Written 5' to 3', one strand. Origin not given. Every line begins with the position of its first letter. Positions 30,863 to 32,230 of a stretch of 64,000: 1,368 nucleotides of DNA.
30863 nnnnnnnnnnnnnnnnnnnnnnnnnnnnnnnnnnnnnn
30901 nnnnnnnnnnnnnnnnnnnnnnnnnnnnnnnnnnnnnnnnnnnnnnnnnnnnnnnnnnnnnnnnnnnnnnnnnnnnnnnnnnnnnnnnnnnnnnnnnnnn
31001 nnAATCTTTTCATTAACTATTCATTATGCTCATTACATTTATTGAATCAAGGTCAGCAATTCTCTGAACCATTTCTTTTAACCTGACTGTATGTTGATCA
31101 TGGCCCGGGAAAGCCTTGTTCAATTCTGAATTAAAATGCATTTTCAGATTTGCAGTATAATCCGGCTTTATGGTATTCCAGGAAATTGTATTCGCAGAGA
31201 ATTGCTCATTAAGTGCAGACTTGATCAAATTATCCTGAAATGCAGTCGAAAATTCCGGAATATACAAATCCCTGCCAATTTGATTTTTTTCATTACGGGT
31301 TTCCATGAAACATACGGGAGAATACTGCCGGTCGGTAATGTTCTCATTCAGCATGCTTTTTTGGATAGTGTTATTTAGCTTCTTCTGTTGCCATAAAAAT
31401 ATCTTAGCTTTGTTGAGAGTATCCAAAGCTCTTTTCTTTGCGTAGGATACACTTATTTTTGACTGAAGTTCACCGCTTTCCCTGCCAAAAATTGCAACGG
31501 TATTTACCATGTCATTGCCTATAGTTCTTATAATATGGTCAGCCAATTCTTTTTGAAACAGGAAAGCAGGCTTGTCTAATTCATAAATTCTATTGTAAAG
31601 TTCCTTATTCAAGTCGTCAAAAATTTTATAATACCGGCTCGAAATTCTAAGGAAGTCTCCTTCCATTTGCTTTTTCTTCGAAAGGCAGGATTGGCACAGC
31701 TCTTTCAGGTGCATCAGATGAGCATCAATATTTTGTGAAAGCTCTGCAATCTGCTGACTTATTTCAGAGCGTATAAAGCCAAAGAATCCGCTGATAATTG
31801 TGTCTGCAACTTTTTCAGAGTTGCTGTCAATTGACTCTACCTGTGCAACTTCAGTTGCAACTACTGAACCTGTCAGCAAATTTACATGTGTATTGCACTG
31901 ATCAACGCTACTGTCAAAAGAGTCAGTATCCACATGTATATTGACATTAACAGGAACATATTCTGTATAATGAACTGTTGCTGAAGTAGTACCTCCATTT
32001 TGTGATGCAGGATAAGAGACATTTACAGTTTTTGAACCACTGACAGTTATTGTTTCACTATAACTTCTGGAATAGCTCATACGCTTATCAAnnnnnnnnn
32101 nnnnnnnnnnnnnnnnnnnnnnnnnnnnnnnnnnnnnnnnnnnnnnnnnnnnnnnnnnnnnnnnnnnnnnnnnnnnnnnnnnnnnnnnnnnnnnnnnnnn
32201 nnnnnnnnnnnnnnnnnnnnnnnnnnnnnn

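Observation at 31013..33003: Tandem paralogs of an unrecognised protein family at the centre of the operon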

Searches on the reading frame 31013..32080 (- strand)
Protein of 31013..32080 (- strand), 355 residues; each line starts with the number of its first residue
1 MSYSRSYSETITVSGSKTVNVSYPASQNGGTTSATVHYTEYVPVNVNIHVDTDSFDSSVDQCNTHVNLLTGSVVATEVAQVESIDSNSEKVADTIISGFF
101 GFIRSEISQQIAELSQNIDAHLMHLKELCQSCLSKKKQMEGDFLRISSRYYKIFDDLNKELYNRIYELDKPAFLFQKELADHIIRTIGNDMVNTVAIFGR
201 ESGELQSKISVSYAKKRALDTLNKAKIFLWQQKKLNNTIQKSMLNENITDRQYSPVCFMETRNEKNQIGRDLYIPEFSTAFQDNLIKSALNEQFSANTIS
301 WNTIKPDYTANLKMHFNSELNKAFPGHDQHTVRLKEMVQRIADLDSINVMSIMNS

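Call 4: search_protein_families(library=pfam, proteins=[window:31013-32080:-], max_evalue=0.1)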
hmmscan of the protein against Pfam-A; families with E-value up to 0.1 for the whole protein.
window:31013-32080:- (355 aa): 1 family
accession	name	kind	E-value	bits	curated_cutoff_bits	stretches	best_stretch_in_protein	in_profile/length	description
PF23659.1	UFL1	-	0.00066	20.5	27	1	176-211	30-65/120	E3 UFM1-protein ligase 1-like domain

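Call 5: search_protein_families(library=padloc, proteins=[window:31013-32080:-], max_evalue=0.1)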
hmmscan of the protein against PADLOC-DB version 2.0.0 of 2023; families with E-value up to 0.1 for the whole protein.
window:31013-32080:- (355 aa): 0 families

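Call 6: search_protein_families(library=ncbifam, proteins=[window:31013-32080:-], max_evalue=0.1)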
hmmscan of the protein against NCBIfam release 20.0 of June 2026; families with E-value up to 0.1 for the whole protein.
window:31013-32080:- (355 aa): 2 families
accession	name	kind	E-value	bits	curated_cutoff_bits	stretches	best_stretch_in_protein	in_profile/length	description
NF006386.0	PRK08633.1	equivalog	0.007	14.1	1221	1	14-87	663-734/1147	acyl-[ACP]--phospholipid O-acyltransferase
NF047362.1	CT392_fam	equivalog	0.03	13.2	160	1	105-210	109-217/383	CT392 family protein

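Call 7: search_protein_families(library=phrogs, proteins=[window:31013-32080:-], max_evalue=0.1)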
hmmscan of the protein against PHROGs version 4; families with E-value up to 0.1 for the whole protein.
window:31013-32080:- (355 aa): 2 families
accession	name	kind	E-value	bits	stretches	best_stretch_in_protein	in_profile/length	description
phrog_17791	-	unknown function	0.0094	17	1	105-195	3-90/120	-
phrog_24172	-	moron, auxiliary metabolic gene and host takeover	0.066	14.5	0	130-170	33-72/120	membrane protein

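Call 9: search_solved_structures(query=window:31013-32080:-, max_evalue=10)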
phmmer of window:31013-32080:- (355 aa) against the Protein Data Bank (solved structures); distinct sequences matched with E-value up to 10: 4.
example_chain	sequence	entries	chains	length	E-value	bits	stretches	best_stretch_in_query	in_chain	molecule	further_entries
4whe_A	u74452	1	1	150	0.024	17.5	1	105-219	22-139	Phage shock protein A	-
8f5n_L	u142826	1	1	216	0.52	13.1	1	278-327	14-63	Mouse-Human Fab light chain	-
1jv5_A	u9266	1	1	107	1.1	12.1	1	278-327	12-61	Ig kappa chain precursor V region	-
9lsy_C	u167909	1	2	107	1.2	11.9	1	278-327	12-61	Light chain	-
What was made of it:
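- On PspA/IM30 and Snf7 (ESCRT-III superfamily): The only hit is a single-sequence E=0.024 (call 9).
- The single-sequence phmmer hit of B 105-219 to E. coli PspA 4whe (residues 22-139) has E=0.024 (call 9).
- Tried and rejected: A phmmer hit to 4whe (E=0.024, call 9) was followed with three family profiles against PDB, a Pfam scan of 138 members, and hhalign against E. coli PspA.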

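Call 11: find_homologous_proteins(query=window:31013-32080:-, max_evalue=0.001)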
Query window:31013-32080:- (355 aa): 783 proteins with E <= 0.001 among 2098 candidates; the best 120 are listed.
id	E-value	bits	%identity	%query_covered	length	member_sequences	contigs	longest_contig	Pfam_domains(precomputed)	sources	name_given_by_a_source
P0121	2.0e-209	713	92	99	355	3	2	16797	-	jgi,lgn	jgi:hypothetical protein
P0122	6.0e-176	603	77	100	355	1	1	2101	-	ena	-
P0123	2.5e-150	518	68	100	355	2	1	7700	-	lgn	-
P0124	4.4e-150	518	69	100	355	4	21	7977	-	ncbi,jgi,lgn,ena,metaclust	jgi:hypothetical protein|metaclust:\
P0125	6.5e-150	517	68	99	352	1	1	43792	-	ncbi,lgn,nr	ncbi:MAG: hypothetical protein JJE55_14185 [Flavobacteriaceae bacterium]|nr:hypothetical protein [Fl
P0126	3.5e-149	515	68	100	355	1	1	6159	-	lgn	-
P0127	7.8e-149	514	68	100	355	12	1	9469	-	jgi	-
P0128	4.3e-148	511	67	99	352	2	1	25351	-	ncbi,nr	ncbi:MAG: hypothetical protein Q8O88_05690, partial [bacterium]|nr:hypothetical protein [bacterium]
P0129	1.1e-146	507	67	100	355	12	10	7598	-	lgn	-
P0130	2.5e-146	505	66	99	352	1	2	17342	-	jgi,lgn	jgi:hypothetical protein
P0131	1.7e-145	503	65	99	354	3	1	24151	-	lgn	-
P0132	3.7e-145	502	66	99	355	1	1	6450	-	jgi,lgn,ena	-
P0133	3.6e-144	498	67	99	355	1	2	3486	-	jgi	-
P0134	2.4e-143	496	65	100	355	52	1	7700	-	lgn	-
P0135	2.5e-143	496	65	100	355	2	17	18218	-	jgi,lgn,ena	-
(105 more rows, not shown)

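Call 16: search_solved_structures(query=A2, max_evalue=10, show_alignments=2)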
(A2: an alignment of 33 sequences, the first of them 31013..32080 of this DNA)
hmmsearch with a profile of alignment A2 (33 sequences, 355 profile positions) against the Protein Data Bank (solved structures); distinct sequences matched with E-value up to 10: 1.
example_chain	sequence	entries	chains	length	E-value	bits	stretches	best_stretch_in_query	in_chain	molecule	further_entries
7zgp_F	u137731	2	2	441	0.64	12.4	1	269-328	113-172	MPE1 isoform 1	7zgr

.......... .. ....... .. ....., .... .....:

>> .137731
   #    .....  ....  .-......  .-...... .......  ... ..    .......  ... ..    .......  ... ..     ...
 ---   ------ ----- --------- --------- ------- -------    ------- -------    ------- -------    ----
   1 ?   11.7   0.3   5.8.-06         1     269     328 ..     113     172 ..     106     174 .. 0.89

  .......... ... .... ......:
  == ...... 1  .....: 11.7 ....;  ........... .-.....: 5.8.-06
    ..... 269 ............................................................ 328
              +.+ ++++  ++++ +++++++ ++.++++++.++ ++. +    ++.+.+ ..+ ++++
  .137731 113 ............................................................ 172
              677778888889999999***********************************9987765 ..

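Call 29: predict_structure(alignment_id=A4)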
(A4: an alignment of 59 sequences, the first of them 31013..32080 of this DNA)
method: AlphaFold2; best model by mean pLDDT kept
length: 355 residues; sequences in the alignment: 59
mean_pLDDT: 69.7   pTM: 0.23
mean pLDDT of the five models: 69.7, 69.7, 67.1, 61.8, 61.2
residues with pLDDT >= 90: 41; 70-90: 128; 50-70: 160; < 50: 26
segments of 3 or more residues with pLDDT < 50: 188-199, 243-252, 353-355
pLDDT, mean of each block of 10 residues (from residue 1): 66 67 59 67 68 58 64 64 76 76 86 92 94 94 91 89 77 58 50 39 55 69 77 73 47 60 67 65 67 66 76 80 65 76 73 49
secondary structure, 60 per line:
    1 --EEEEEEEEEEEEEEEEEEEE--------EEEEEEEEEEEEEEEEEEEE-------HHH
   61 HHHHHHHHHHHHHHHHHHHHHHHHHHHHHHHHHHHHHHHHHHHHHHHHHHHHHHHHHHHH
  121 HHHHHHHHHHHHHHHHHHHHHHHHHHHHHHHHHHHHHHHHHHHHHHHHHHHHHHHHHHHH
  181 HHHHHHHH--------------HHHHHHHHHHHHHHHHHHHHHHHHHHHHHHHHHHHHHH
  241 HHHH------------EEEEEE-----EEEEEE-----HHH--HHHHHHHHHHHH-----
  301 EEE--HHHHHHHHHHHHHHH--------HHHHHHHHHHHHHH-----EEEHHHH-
elements in order: E3-22 E31-50 H58-188 H203-244 E257-262 E268-273 H284-295 E301-303 H306-320 H329-342 E348-350 H351-354
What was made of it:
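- Checked: The real difference is B's extra N-terminal ~45 residues, which AF2 predicts as a beta-hairpin (call 29).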

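Call 32: fold_search(model_id=the predicted structure, library=pdb)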
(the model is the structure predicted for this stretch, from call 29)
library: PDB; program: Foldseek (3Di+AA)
matches with E <= 10: 190; with E <= 0.001: 0
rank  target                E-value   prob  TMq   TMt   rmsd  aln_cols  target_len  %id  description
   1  6iac_B                4.2e-01  0.21  0.09  0.12  16.2        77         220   10  Portal and tail of native bacteriophage P68 (released 2019-11-06)
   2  5ec5_L                7.1e-01  0.63  0.09  0.11   5.4        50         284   16  Crystal structure of lysenin pore (released 2016-05-18)
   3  6bp6_A                7.1e-01  0.41  0.08  0.30  22.0        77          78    9  Crystal structure of Commd9 COMM domain (released 2018-08-15)
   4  9jsg                  7.5e-01  0.14  0.06  0.05   9.4        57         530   14  Clostridium perfringens iota toxin pore Ib in pore state (released 2025-05-14)
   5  5ec5_M                9.0e-01  0.21  0.09  0.11   5.7        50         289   14  Crystal structure of lysenin pore (released 2016-05-18)
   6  5wc3_0                9.0e-01  0.09  0.07  0.12  13.0        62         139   14  SpoIIIAG (released 2017-08-16)
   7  3j9c                  9.6e-01  0.14  0.06  0.05  14.2        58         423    5  CryoEM single particle reconstruction of anthrax toxin protective antigen pore at 2.9 Angstrom resolution (released 2015-03-11)
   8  8jc7_A                1.0e+00  0.66  0.10  0.08   5.1        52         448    8  Cryo-EM structure of Vibrio campbellii alpha-hemolysin (released 2023-09-27)
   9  6uwr_A                1.0e+00  0.14  0.06  0.04   9.4        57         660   14  Clostridium difficile binary toxin translocase CDTb in asymmetric tetradecamer conformation (released 2020-01-22)
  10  3o44_A                1.0e+00  0.13  0.07  0.05   8.0        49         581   16  Crystal Structure of the Vibrio cholerae Cytolysin (HlyA) Heptameric Pore (released 2011-04-20)
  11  7cbl_A                1.1e+00  0.15  0.09  0.13   6.6        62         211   10  Cryo-EM structure of the flagellar LP ring from Salmonella (released 2021-04-28)
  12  7cgo_AA               1.1e+00  0.15  0.09  0.13   6.6        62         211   10  Cryo-EM structure of the flagellar motor-hook complex from Salmonella (released 2021-04-28)
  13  6uwi_A                1.1e+00  0.14  0.06  0.04   8.7        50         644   12  Crystal structure of the Clostridium difficile translocase CDTb (released 2020-01-22)
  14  6uwi_D                1.1e+00  0.14  0.06  0.04   8.7        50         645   12  Crystal structure of the Clostridium difficile translocase CDTb (released 2020-01-22)
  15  8sf0_A                1.1e+00  0.06  0.07  0.04  19.6       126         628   12  Cryo-EM Structure of RyR1 + cAMP (Local Refinement of TMD) (released 2023-05-24)
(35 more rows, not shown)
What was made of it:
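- B's predicted beta-hairpin drew weak Foldseek matches to pore-toxin stems (call 32, all with E>0.4).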

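Call 35: search_protein_families(library=pfam, alignment_id=A5, max_evalue=1)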
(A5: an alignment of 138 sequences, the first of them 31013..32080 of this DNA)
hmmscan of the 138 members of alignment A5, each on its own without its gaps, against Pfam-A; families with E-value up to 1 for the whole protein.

A. member 1, window:31013-32080:- (355 aa): 1 family
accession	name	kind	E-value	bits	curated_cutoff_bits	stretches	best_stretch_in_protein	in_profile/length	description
PF23659.1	UFL1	-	0.00066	20.5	27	1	176-211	30-65/120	E3 UFM1-protein ligase 1-like domain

B. families by the number of members that match (of 138 scanned): 265 families (the first 25 are shown)
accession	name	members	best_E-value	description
PF04513.17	Baculo_PEP_C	27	0.00074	Baculovirus polyhedron envelope protein, PEP, C terminus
PF08702.15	Fib_alpha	16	0.0038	Fibrinogen alpha/beta chain family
PF10280.14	Med11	14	0.0007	Mediator complex protein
PF07195.17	FliD_C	14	0.00083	Flagellar hook-associated protein 2 C-terminus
PF09727.14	CortBP2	13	0.0017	Cortactin-binding protein-2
PF10635.14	DisA-linker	12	0.00029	DisA bacterial checkpoint controller linker region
PF05461.16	ApoL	11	0.00066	Apolipoprotein L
PF07889.17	DUF1664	11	0.015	Protein of unknown function (DUF1664)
PF02601.20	Exonuc_VII_L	10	0.017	Exonuclease VII, large subunit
PF18801.6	RapH_N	9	0.0048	response regulator aspartate phosphatase H, N terminal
PF20667.3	Sec10_N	9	0.0053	Exocyst complex component Sec10, N-terminal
PF14942.11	Muted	6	0.00088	Organelle biogenesis, Muted-like protein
PF25764.1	KIF21A_4th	6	0.002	KIF21A-like domain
PF01442.23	Apolipoprotein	6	0.0077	Apolipoprotein A1/A4/E domain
PF07200.18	Mod_r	5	0.00055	Modifier of rudimentary (Mod(r)) protein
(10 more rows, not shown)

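Call 36: search_solved_structures(query=A5, max_evalue=10, show_alignments=3)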
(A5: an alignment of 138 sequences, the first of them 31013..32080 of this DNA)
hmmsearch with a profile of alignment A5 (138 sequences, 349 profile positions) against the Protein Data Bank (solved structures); distinct sequences matched with E-value up to 10: 1.
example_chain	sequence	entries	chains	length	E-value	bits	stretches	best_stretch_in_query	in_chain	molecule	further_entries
1deq_A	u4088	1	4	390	4.3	10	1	130-260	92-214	FIBRINOGEN (ALPHA CHAIN)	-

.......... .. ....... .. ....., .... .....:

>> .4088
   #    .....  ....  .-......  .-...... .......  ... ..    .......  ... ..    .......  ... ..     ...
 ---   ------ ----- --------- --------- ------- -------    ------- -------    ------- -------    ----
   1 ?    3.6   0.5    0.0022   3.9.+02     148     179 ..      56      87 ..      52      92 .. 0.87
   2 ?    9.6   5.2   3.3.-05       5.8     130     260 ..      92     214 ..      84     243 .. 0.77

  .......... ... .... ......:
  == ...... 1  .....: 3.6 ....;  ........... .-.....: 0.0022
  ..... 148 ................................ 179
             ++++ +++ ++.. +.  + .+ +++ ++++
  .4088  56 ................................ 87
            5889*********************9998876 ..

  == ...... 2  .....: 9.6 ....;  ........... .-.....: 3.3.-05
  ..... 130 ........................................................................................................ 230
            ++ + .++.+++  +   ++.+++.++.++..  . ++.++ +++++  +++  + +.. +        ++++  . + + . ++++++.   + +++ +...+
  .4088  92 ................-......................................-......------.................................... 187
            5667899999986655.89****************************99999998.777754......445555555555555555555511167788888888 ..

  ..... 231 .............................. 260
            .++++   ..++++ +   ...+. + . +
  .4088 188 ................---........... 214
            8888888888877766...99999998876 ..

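Call 64: fold_search(model_id=the predicted structure, library=viral)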
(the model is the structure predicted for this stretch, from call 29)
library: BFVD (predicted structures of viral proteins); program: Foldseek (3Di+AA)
matches with E <= 10: 449; with E <= 0.001: 0
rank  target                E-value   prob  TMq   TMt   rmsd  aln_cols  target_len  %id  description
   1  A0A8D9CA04            6.2e-02  0.60  0.11  0.18  40.7       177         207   14  Uncharacterized protein [uncultured marine phage]
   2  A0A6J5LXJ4            1.3e-01  0.90  0.13  0.27   9.5       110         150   13  Uncharacterized protein [uncultured Caudovirales phage]
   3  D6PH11                1.4e-01  0.82  0.12  0.34   7.2        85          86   10  (no name in the UniProt tables at hand)
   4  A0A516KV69            1.4e-01  0.35  0.11  0.05  23.0       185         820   11  (no name in the UniProt tables at hand)
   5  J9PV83                1.4e-01  0.33  0.11  0.18  31.8       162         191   11  Uncharacterized protein [Bacillus phage BCD7]
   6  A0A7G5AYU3            2.3e-01  0.82  0.08  0.32  11.2        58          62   12  (no name in the UniProt tables at hand)
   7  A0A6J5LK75            2.6e-01  0.75  0.12  0.30  12.1        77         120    9  Uncharacterized protein [uncultured Caudovirales phage]
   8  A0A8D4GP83            2.7e-01  0.90  0.12  0.23  15.1       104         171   12  (no name in the UniProt tables at hand)
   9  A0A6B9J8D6            2.9e-01  0.47  0.09  0.24   7.6        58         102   21  (no name in the UniProt tables at hand)
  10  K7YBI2                3.1e-01  0.30  0.11  0.13   8.7        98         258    8  Uncharacterized protein [uncultured Mediterranean phage MEDS5 group]
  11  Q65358                3.1e-01  0.23  0.13  0.14  36.7       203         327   16  P78/83 (Fragment) [Mamestra brassicae nuclear polyhedrosis virus]
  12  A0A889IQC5            3.4e-01  0.85  0.10  0.31  16.1        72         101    8  (no name in the UniProt tables at hand)
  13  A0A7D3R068            3.7e-01  0.21  0.12  0.12  42.6       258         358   10  CDC45-like domain-containing protein [Fadolivirus FV1/VV64]
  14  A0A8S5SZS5            3.9e-01  0.38  0.08  0.12  15.0        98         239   13  Lower collar protein [Podoviridae sp. ctnWS46]
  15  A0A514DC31            4.1e-01  0.33  0.10  0.22   9.5        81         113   17  Uncharacterized protein [Leviviridae sp.]
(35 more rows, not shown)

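Call 83: search_protein_families(library=padloc, alignment_id=A5, max_evalue=0.1)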
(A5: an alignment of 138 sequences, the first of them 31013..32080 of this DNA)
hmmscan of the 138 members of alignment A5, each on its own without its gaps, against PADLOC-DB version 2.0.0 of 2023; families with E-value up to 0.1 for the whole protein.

A. member 1, window:31013-32080:- (355 aa): 0 families

B. families by the number of members that match (of 138 scanned): 51 families (the first 25 are shown)
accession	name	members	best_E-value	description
PDLC03841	LeoBC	11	9e-05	-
PDLC00648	ZorA3|ZorA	8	0.0024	MotA/ExbB/TolQ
PDLC00658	ZorG3|ZorG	5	0.00018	DUF3348 domain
PDLC00647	ZorA3|ZorA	4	0.0014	MotA/ExbB/TolQ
PDLC00732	Effector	3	0.0017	TIR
PDLC04897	PDC-S06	3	0.0039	-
PDLC03839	LeoA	2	0.00013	-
PDLC00006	DruC1|DruC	2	0.00016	Unknown function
PDLC04887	PDC-S06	2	0.00064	-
PDLC00605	ZorA1|ZorA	2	0.0017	MotA/ExbB/TolQ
PDLC00640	ZorA2|ZorA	2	0.0031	MotA/ExbB/TolQ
PDLC00710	Effector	2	0.0057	2TM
PDLC02215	QatD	1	3.6e-06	-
PDLC00597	ZorA1|ZorA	1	5.8e-05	MotA/ExbB/TolQ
PDLC02709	PbeC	1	0.00012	PbeC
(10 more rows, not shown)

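Call 84: search_protein_families(library=ncbifam, alignment_id=A5, max_evalue=0.1)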
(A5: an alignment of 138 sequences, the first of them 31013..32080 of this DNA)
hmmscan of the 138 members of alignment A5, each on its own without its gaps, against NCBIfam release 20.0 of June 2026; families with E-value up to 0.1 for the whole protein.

A. member 1, window:31013-32080:- (355 aa): 2 families
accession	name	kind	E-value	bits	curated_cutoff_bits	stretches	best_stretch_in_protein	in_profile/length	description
NF006386.0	PRK08633.1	equivalog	0.007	14.1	1221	1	14-87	663-734/1147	acyl-[ACP]--phospholipid O-acyltransferase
NF047362.1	CT392_fam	equivalog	0.03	13.2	160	1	105-210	109-217/383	CT392 family protein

B. families by the number of members that match (of 138 scanned): 109 families (the first 25 are shown)
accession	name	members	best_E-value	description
NF052504.1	sll1863_fam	9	0.00018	sll1863 family stress response protein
NF010009.0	PRK13482.1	5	0.0014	DNA integrity scanning diadenylate cyclase DisA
TIGR03319.1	RNase_Y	3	0.0041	ribonuclease Y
NF047516.1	LA_3659_fam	3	0.0057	LA_3659 family protein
NF047514.1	SpiroCoCo_N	3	0.0057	SpiroCoCo family coiled-coil protein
NF047388.1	SA1320_fam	3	0.016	SA1320 family protein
TIGR04527.1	mycoplas_twoTM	2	0.00046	MG_279/MG_280 family protein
NF033916.0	antiphage_ZorA_3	2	0.0013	anti-phage ZorAB system protein ZorA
NF043078.1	MMSYN1_0168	2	0.0017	oligopeptide ABC transporter ATP-binding protein OppF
NF052320.1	Cbp1_fam_LP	2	0.0071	Cbp1 family collagen-binding glycoprotein adhesin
NF011879.0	PRK15352.1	2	0.016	SPI-2 type III secretion system apparatus protein SsaO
TIGR00831.1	a_cpa1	2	0.017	Na+/H+ antiporter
NF041922.1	DLP_LeoA_gen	2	0.019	LeoA/HP0731 family dynamin-like GTPase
TIGR03998.1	thiol_BshC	2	0.054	bacillithiol biosynthesis cysteine-adding enzyme BshC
NF001220.0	PRK00194.1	2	0.062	ACT domain-containing protein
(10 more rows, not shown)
